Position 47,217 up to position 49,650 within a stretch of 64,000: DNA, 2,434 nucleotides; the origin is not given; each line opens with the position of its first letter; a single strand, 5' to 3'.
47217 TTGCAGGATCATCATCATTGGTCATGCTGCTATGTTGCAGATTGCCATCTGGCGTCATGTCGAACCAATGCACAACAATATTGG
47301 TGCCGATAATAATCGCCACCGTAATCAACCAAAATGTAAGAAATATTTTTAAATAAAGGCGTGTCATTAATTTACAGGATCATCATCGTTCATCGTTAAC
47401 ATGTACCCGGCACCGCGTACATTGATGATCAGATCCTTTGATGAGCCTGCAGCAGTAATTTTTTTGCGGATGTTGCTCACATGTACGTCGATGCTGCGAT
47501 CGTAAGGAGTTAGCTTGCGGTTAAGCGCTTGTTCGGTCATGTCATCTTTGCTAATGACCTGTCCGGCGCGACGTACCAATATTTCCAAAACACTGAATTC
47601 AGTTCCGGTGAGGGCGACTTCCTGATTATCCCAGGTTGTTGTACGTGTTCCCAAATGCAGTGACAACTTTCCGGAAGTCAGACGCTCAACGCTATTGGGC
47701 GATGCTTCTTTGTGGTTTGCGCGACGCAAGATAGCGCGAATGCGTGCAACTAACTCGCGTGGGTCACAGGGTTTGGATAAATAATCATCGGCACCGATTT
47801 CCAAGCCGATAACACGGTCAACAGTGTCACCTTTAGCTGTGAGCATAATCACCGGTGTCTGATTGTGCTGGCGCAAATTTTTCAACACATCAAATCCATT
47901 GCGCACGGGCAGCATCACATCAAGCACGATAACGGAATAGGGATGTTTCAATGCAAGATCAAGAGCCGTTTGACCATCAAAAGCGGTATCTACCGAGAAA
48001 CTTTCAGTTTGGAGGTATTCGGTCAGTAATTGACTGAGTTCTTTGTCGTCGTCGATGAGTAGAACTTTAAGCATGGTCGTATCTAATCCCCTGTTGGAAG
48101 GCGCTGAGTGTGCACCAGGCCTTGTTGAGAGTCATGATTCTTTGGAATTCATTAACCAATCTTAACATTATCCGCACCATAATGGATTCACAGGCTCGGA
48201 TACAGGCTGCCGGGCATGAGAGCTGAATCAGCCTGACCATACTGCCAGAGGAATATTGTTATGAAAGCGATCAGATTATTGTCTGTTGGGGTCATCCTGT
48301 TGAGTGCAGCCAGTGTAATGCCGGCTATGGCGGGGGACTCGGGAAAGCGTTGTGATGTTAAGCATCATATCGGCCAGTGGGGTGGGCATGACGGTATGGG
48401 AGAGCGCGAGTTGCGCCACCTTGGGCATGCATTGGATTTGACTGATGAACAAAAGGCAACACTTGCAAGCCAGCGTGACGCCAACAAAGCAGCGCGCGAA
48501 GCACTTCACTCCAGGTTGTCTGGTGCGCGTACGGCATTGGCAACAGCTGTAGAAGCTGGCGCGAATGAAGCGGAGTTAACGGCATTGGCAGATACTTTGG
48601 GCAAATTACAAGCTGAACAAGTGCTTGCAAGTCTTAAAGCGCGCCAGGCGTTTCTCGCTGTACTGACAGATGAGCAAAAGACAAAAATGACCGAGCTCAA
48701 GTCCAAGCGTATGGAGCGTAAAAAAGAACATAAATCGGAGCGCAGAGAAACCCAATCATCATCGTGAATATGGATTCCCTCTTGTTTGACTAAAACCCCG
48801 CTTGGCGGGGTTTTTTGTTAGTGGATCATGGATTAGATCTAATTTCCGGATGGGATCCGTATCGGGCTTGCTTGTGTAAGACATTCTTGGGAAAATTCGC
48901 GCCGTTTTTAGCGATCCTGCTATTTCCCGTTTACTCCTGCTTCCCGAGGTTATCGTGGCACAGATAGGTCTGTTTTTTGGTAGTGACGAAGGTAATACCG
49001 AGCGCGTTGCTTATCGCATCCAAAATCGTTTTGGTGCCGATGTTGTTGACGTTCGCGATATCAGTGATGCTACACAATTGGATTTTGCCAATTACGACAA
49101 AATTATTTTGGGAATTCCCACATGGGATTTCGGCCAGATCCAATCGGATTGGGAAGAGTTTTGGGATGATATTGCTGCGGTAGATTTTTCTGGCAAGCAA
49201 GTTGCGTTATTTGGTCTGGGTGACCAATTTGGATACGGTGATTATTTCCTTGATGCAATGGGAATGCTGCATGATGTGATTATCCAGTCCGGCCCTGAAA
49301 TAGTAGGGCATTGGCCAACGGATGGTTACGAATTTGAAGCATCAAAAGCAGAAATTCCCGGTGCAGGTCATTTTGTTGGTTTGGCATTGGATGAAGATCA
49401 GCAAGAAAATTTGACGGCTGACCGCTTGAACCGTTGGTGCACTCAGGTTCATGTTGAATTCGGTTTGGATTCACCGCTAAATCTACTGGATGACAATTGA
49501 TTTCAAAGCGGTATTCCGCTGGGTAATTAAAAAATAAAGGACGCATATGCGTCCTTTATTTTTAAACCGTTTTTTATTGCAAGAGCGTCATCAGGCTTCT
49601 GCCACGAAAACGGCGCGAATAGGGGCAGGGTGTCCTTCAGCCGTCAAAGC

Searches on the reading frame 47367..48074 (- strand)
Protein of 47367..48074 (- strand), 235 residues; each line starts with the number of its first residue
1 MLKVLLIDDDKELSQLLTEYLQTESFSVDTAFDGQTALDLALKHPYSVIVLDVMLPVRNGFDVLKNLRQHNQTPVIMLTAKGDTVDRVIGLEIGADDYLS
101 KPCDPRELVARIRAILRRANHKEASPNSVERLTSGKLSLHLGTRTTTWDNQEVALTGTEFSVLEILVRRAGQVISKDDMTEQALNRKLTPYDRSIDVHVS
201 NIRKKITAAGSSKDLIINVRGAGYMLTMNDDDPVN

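Call 54: search_protein_families(library=pfam, proteins=[window:47367-48074:-], max_evalue=0.001)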
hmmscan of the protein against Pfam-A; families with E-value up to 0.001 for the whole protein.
window:47367-48074:- (235 aa): 2 families
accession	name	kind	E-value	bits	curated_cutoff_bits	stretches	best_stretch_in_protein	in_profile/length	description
PF00072.30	Response_reg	-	2.4e-30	105.4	30.2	1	4-113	1-111/111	Response regulator receiver domain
PF00486.34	Trans_reg_C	-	2.1e-21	76.2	26.2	1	150-226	1-77/77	Transcriptional regulatory protein, C terminal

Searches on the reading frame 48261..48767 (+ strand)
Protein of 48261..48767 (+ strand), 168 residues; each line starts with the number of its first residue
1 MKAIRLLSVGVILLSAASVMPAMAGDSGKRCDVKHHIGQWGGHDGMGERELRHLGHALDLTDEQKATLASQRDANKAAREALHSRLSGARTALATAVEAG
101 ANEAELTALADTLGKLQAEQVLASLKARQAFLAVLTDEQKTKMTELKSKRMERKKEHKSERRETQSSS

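Call 54: search_protein_families(library=pfam, proteins=[window:48261-48767:+], max_evalue=0.001)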
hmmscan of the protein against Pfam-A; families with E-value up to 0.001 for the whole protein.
window:48261-48767:+ (168 aa): 2 families
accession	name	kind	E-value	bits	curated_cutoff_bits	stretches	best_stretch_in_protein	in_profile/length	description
PF07813.17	LTXXQ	-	2.4e-10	41.5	24.3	1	48-146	3-99/100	LTXXQ motif family protein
PF13801.11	Metal_resist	-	0.00012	22.7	29.2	1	39-141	20-124/125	Heavy-metal resistance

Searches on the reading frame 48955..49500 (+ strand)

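Call 55: search_protein_families(library=pfam, proteins=[window:48955-49500:+], max_evalue=0.001)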
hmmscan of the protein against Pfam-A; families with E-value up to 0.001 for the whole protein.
window:48955-49500:+ (181 aa): 3 families
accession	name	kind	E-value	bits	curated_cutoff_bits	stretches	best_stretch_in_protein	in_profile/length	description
PF00258.30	Flavodoxin_1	-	7.3e-21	75.3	25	1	6-161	1-143/143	Flavodoxin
PF12724.12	Flavodoxin_5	-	1.1e-07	32.8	27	1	7-86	3-81/145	Flavodoxin domain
PF12641.12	Flavodoxin_3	-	5.1e-05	23.6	27.5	1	7-124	3-111/160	Flavodoxin domain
